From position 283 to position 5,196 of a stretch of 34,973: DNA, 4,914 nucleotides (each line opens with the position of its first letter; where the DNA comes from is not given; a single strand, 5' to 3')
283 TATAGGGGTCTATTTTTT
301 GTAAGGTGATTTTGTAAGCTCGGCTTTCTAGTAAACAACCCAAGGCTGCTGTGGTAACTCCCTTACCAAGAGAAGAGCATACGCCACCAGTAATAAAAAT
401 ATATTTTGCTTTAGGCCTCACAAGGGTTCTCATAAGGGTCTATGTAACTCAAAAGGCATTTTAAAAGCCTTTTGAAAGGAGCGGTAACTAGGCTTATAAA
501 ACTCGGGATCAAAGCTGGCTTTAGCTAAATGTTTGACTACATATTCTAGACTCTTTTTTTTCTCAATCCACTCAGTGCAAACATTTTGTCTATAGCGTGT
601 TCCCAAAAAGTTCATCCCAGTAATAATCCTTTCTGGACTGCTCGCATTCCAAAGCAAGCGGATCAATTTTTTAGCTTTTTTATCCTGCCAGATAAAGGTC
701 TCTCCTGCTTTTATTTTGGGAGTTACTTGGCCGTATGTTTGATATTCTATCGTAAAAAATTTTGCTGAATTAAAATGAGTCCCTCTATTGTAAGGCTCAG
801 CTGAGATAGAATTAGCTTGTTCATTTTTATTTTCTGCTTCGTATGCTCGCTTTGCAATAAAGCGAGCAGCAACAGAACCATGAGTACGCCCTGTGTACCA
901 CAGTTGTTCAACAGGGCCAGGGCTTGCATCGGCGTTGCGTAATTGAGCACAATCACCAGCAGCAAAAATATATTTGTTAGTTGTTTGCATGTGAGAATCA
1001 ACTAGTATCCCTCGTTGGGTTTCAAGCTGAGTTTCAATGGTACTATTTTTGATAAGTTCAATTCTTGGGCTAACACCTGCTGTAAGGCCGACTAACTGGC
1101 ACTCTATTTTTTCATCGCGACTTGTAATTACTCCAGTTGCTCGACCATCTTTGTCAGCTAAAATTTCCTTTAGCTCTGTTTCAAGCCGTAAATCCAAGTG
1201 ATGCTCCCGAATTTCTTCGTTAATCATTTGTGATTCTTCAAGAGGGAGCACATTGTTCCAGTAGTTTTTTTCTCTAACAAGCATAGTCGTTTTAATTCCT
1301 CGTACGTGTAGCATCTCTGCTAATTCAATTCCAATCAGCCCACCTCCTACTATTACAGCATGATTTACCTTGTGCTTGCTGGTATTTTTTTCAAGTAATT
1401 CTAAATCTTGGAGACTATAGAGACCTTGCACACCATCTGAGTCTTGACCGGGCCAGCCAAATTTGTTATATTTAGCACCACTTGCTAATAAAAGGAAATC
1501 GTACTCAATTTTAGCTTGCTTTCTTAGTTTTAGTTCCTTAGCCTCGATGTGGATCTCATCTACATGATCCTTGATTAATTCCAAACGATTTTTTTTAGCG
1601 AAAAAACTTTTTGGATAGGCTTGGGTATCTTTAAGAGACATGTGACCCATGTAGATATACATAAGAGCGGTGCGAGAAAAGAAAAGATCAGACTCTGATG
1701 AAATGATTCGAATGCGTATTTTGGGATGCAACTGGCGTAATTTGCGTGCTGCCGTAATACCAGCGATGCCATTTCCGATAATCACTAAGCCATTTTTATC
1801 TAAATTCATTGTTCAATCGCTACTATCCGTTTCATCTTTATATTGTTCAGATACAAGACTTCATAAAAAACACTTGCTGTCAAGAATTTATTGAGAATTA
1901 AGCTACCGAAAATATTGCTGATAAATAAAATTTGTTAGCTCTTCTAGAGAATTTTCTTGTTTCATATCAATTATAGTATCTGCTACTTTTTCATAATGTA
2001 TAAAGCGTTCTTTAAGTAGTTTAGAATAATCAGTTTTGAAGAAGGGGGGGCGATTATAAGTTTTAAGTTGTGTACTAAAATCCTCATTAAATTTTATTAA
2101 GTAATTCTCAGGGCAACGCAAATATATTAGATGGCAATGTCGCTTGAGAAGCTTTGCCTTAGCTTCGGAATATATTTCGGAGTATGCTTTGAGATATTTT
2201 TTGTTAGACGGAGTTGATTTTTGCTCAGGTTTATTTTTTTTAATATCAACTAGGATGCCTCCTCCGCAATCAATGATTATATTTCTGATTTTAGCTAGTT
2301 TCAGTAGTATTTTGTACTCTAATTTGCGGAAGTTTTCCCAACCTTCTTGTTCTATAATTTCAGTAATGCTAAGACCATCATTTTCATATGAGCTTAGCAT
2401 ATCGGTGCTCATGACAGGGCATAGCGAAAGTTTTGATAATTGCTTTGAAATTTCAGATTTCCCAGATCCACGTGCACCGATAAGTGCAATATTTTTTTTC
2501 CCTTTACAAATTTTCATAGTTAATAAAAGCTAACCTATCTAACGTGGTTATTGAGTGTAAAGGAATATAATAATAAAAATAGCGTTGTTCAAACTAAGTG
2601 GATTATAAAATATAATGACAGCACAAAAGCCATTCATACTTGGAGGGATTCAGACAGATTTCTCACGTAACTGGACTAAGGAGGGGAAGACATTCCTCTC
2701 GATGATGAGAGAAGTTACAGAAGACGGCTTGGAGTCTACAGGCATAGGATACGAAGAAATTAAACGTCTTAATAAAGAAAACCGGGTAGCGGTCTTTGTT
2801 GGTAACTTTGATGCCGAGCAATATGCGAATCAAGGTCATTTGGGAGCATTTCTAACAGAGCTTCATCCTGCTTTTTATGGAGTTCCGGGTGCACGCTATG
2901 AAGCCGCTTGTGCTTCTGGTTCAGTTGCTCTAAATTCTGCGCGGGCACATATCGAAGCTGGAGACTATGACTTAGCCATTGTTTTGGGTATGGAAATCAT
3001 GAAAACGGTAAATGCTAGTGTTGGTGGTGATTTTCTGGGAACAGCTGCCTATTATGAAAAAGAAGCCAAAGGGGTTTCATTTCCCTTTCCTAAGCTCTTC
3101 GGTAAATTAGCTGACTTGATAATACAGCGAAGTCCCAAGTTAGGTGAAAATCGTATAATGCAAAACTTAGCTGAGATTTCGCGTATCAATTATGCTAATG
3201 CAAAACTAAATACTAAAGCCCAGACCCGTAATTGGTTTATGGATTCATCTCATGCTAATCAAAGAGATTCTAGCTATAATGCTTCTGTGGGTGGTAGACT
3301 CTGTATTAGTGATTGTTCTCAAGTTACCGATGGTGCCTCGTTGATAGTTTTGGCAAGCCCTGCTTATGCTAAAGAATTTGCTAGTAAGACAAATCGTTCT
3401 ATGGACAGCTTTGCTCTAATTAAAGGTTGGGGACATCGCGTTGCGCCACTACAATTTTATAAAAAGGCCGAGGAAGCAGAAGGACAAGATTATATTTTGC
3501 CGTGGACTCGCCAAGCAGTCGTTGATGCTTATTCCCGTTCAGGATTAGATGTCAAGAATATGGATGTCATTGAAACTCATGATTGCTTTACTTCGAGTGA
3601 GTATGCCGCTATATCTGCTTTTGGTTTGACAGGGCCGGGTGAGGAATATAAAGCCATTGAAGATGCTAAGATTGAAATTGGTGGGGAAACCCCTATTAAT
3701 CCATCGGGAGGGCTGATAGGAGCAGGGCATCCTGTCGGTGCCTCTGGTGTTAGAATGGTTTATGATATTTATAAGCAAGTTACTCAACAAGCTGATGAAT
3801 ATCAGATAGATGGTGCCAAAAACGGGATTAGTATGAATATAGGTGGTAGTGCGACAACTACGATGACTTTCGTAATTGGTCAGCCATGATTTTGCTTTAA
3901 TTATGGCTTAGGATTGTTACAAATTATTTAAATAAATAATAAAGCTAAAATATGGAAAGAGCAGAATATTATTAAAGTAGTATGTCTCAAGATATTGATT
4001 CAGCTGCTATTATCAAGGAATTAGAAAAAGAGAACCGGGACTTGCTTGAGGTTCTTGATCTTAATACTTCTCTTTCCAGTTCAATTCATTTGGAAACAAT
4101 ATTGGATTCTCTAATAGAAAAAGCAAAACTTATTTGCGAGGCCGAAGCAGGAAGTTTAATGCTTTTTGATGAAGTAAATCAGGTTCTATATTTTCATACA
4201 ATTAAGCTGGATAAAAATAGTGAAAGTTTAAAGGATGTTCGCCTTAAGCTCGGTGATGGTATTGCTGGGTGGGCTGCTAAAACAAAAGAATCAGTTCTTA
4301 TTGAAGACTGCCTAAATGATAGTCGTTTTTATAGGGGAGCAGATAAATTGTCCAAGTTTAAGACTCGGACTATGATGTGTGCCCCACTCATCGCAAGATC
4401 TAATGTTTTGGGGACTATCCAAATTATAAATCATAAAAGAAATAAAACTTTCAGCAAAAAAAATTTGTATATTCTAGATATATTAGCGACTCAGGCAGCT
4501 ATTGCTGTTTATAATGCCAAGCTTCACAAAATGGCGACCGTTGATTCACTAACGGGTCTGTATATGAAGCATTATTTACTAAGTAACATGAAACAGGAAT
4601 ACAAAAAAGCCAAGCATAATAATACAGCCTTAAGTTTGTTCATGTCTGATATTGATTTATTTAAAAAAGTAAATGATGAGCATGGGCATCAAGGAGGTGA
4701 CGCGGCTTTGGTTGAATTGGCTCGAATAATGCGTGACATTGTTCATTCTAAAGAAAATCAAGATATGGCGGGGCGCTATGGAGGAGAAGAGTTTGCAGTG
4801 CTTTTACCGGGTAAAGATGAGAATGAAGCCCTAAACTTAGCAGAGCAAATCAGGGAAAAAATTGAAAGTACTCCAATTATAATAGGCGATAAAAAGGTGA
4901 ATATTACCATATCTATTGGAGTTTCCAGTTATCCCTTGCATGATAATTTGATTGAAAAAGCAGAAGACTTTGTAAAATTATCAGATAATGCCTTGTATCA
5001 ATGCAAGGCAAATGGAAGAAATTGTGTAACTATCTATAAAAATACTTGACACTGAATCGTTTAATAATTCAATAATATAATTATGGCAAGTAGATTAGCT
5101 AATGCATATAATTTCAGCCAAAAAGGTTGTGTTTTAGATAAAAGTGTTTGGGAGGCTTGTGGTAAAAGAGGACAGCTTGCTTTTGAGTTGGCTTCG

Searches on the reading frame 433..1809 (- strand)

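Call 26: search_protein_families(library=pfam, proteins=[window:433-1809:-], max_evalue=0.0001)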
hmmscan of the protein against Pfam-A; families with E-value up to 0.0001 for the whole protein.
window:433-1809:- (459 aa): 5 families
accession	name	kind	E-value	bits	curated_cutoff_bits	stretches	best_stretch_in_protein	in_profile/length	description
PF07992.20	Pyr_redox_2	-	5.3e-47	161.1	26.1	1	8-294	3-278/291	Pyridine nucleotide-disulphide oxidoreductase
PF00070.33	Pyr_redox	-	1.2e-15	58.2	22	1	150-230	1-80/82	Pyridine nucleotide-disulphide oxidoreductase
PF13738.12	Pyr_redox_3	-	1.7e-07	31.2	30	1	133-285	149-305/305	Pyridine nucleotide-disulphide oxidoreductase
PF01134.28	GIDA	-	8.3e-06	25.5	22.1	0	194-249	99-155/391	Glucose inhibited division protein A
PF01266.30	DAO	-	5.4e-05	23.3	27.9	0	9-27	3-21/353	FAD dependent oxidoreductase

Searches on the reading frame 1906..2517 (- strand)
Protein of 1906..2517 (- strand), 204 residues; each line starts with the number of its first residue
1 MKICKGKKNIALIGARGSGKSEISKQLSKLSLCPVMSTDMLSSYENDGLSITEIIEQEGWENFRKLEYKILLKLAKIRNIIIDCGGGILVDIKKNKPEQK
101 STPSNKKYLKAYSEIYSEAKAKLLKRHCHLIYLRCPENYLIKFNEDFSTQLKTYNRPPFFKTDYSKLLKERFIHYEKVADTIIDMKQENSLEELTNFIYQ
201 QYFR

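Call 26: search_protein_families(library=pfam, proteins=[window:1906-2517:-], max_evalue=0.0001)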
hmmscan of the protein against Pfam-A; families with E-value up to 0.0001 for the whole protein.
window:1906-2517:- (204 aa): 2 families
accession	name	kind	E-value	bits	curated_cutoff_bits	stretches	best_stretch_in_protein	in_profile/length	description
PF01202.28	SKI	-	6e-20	72.4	22.1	1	16-91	1-75/159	Shikimate kinase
PF13479.12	AAA_24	-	1.8e-05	25.1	27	1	7-118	2-109/195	AAA domain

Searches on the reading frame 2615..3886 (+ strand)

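Call 26: search_protein_families(library=pfam, proteins=[window:2615-3886:+], max_evalue=0.0001)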
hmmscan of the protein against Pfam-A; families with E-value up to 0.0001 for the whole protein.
window:2615-3886:+ (424 aa): 4 families
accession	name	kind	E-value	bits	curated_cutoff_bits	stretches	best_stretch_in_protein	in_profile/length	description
PF22691.2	Thiolase_C_1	-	1.8e-26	93.1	28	1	291-422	13-143/144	Thiolase C-terminal domain-like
PF02803.24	Thiolase_C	-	3.5e-11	43.2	27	1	300-406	26-114/123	Thiolase, C-terminal domain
PF00108.29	Thiolase_N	-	1.8e-08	34.5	26.4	1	27-156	23-142/260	Thiolase, N-terminal domain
PF00109.32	ketoacyl-synt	-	2e-06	28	20.8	1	95-139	170-214/252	Beta-ketoacyl synthase, N-terminal domain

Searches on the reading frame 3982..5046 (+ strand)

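Call 26: search_protein_families(library=pfam, proteins=[window:3982-5046:+], max_evalue=0.0001)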
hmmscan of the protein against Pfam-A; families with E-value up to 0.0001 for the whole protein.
window:3982-5046:+ (355 aa): 4 families
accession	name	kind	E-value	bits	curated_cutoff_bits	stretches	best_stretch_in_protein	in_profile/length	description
PF00990.26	GGDEF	-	3.8e-39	134.5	23.8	1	185-347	1-160/161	Diguanylate cyclase, GGDEF domain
PF01590.32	GAF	-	3.3e-18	67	22.4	1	36-176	1-133/133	GAF domain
PF13185.12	GAF_2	-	3.6e-14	53.6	28.6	1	37-176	4-135/136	GAF domain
PF13492.12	GAF_3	-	5e-10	40.3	27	1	37-177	2-128/129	GAF domain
